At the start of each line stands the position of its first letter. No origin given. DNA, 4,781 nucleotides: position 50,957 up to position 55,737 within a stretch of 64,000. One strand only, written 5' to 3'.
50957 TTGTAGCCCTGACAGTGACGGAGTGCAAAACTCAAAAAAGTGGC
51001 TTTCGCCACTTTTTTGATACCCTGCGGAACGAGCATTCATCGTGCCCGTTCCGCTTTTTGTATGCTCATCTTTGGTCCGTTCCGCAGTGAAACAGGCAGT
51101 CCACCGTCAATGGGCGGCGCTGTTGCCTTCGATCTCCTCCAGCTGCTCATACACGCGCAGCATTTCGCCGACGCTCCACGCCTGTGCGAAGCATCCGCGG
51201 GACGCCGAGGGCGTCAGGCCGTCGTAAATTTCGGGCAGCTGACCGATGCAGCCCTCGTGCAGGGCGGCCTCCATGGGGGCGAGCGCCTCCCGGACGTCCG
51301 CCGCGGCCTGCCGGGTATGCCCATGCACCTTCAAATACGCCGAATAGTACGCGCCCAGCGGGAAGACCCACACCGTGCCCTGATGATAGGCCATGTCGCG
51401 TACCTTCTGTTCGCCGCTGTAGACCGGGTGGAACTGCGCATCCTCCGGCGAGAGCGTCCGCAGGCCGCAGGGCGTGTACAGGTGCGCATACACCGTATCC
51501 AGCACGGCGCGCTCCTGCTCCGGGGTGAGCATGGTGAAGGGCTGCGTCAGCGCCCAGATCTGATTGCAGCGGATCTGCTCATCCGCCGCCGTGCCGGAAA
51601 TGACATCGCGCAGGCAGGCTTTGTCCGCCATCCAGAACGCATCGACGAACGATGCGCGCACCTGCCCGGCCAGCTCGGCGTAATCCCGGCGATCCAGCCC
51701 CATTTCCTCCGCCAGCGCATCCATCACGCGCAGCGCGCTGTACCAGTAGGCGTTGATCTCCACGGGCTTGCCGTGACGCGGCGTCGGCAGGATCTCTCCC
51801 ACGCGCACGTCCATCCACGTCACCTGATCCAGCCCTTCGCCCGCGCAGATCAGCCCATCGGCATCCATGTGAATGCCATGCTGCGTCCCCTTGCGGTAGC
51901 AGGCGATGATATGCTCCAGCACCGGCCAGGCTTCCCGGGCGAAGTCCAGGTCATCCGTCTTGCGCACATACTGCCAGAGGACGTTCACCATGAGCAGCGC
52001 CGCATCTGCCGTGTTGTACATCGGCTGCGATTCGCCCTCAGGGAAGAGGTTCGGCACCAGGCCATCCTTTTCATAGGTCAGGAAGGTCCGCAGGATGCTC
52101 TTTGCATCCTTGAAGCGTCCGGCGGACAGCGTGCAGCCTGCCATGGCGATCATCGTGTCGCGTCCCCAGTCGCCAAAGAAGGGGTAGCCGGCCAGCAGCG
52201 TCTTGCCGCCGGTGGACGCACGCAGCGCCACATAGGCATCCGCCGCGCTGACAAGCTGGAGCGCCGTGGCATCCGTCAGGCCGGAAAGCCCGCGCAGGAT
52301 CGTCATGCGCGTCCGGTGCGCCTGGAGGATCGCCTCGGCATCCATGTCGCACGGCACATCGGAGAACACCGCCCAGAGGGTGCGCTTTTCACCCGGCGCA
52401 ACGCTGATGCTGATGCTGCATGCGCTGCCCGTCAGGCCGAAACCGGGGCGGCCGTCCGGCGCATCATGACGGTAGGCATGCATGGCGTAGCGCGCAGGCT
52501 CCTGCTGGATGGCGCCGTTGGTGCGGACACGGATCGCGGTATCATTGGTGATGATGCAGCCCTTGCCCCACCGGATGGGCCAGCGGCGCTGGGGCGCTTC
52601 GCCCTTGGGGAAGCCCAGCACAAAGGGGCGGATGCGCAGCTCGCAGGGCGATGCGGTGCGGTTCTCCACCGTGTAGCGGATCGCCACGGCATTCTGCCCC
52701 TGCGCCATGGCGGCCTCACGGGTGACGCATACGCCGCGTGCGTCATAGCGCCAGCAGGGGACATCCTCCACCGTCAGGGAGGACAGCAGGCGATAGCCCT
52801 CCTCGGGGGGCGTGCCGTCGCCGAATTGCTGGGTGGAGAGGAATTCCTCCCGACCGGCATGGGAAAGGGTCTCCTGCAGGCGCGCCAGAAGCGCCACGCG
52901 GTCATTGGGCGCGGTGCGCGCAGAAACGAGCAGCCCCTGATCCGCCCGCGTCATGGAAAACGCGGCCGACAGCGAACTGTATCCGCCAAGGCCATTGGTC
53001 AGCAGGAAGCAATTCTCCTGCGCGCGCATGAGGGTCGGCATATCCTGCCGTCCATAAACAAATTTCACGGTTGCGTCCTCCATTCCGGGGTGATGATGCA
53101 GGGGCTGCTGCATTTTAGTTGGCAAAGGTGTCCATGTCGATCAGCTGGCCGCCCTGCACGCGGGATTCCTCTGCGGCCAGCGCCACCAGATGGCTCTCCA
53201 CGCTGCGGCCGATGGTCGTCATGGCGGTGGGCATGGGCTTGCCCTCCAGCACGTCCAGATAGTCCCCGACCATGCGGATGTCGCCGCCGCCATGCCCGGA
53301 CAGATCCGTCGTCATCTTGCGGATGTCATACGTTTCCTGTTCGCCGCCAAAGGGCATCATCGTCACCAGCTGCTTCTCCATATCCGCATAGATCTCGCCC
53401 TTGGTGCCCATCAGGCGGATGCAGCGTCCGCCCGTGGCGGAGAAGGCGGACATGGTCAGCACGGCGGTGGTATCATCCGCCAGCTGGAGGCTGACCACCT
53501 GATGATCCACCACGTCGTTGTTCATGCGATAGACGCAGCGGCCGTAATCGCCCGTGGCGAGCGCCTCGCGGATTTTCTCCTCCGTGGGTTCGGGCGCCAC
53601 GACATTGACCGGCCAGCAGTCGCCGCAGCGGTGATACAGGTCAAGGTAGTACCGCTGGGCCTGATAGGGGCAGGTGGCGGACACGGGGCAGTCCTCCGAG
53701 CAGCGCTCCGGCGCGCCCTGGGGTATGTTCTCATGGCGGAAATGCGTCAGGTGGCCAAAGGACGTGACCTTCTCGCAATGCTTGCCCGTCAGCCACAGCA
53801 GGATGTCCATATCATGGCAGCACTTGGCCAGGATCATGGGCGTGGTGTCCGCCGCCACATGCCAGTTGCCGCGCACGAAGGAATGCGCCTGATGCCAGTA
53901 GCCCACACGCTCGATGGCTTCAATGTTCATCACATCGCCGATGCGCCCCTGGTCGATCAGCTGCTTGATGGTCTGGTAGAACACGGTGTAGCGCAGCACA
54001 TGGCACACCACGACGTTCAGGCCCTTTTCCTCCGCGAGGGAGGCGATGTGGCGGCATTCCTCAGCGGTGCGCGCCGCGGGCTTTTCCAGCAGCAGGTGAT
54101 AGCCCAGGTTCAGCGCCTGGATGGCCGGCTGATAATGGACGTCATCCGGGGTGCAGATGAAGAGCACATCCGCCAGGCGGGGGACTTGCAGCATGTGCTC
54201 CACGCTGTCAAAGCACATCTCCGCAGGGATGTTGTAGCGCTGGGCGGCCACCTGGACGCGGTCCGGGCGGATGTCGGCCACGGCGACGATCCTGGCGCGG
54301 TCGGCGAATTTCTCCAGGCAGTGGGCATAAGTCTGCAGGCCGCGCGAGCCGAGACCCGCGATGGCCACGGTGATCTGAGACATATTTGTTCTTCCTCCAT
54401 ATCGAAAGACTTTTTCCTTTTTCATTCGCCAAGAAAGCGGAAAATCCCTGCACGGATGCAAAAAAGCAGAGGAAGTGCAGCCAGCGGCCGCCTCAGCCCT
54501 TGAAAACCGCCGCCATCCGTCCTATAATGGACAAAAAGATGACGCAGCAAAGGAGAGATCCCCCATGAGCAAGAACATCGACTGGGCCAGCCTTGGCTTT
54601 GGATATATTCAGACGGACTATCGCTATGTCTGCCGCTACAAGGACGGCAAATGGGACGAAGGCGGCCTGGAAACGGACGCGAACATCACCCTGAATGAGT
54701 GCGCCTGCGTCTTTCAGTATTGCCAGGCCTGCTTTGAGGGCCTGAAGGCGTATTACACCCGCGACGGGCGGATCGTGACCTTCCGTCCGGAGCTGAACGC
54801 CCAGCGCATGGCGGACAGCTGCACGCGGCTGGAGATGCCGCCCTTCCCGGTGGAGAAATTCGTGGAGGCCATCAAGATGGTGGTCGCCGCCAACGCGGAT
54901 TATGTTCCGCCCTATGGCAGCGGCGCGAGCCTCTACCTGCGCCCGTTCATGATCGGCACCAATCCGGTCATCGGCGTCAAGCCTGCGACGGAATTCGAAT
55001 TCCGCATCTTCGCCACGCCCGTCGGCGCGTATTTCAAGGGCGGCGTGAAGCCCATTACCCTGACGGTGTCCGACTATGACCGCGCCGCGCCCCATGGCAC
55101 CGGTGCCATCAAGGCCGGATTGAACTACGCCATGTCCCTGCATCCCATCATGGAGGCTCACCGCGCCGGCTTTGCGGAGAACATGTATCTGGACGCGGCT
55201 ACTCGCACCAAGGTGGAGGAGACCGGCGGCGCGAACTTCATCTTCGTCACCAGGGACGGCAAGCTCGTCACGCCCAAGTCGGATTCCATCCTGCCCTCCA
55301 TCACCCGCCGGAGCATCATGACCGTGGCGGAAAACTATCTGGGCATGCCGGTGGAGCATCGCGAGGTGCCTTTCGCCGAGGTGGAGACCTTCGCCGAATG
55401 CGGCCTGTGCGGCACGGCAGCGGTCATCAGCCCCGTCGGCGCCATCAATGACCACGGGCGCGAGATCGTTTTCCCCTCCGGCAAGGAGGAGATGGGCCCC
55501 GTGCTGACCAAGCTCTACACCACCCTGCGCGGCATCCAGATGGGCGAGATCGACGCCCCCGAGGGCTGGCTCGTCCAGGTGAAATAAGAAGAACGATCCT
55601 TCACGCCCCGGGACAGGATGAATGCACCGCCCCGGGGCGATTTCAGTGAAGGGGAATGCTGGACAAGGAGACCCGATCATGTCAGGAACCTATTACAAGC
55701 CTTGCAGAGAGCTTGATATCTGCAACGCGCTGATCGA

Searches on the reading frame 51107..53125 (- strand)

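Call 19: search_protein_families(library=pfam, proteins=[window:51107-53125:-], max_evalue=0.0001)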
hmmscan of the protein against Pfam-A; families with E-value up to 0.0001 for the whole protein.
window:51107-53125:- (672 aa): 4 families
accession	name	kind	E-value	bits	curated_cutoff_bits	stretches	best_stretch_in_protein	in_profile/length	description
PF06202.20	GDE_C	-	1.2e-125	419.7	21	1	294-657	2-367/367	Amylo-alpha-1,6-glucosidase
PF12439.13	GDE_N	-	1.2e-39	136.6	27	1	39-248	2-218/219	Glycogen debranching enzyme N terminal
PF22422.2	MGH1-like_GH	-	1.7e-11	44.8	27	1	341-638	24-344/356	Mannosylglycerate hydrolase MGH1-like glycoside hydrolase domain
PF17389.8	Bac_rhamnosid6H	-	6.2e-08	32.7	24.5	1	333-511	57-219/339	Bacterial alpha-L-rhamnosidase 6 hairpin glycosidase domain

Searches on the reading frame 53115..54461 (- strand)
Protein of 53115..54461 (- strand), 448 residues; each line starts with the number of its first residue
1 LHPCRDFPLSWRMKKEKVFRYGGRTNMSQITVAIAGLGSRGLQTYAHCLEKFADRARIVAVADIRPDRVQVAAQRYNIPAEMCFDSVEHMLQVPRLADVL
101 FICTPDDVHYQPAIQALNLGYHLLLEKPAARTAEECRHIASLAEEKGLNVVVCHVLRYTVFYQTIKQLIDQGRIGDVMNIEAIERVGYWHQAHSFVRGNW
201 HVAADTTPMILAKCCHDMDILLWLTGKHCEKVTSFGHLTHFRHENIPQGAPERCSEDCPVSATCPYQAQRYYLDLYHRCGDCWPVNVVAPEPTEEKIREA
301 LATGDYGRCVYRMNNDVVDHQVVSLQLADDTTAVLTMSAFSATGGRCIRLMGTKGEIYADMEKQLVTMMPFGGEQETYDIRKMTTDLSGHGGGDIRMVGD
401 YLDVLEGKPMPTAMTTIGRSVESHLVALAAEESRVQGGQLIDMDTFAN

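Call 68: search_protein_families(library=pfam, proteins=[window:53115-54461:-], max_evalue=0.0001)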
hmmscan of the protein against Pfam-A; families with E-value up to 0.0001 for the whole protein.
window:53115-54461:- (448 aa): 3 families
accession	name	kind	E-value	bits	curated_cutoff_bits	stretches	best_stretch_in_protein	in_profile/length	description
PF01408.29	GFO_IDH_MocA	-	1.3e-21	77.9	24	1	30-152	1-118/120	Oxidoreductase family, NAD-binding Rossmann fold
PF22725.1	GFO_IDH_MocA_C3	-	3.3e-16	59.9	27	1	162-242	1-77/124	GFO/IDH/MocA C-terminal domain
PF02894.22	GFO_IDH_MocA_C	-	6.6e-11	42.9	22.9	1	166-394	1-160/218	Oxidoreductase family, C-terminal alpha/beta domain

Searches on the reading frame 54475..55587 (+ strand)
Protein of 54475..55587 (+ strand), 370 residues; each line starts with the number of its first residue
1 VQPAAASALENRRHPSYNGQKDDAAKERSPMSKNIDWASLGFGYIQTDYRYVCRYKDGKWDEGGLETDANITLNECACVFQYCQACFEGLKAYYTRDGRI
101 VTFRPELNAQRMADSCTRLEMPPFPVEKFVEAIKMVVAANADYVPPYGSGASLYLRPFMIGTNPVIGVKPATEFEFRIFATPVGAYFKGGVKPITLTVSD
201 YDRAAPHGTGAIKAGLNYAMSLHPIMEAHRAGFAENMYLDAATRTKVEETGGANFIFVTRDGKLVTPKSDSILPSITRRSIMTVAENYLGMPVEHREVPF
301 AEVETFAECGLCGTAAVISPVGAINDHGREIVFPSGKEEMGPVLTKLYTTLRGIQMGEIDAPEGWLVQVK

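Call 68: search_protein_families(library=pfam, proteins=[window:54475-55587:+], max_evalue=0.0001)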
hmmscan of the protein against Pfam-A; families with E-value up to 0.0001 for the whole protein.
window:54475-55587:+ (370 aa): 1 family
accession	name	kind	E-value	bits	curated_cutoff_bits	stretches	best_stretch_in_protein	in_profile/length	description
PF01063.24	Aminotran_4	-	1.3e-32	113.9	28.5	1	86-324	2-223/223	Amino-transferase class IV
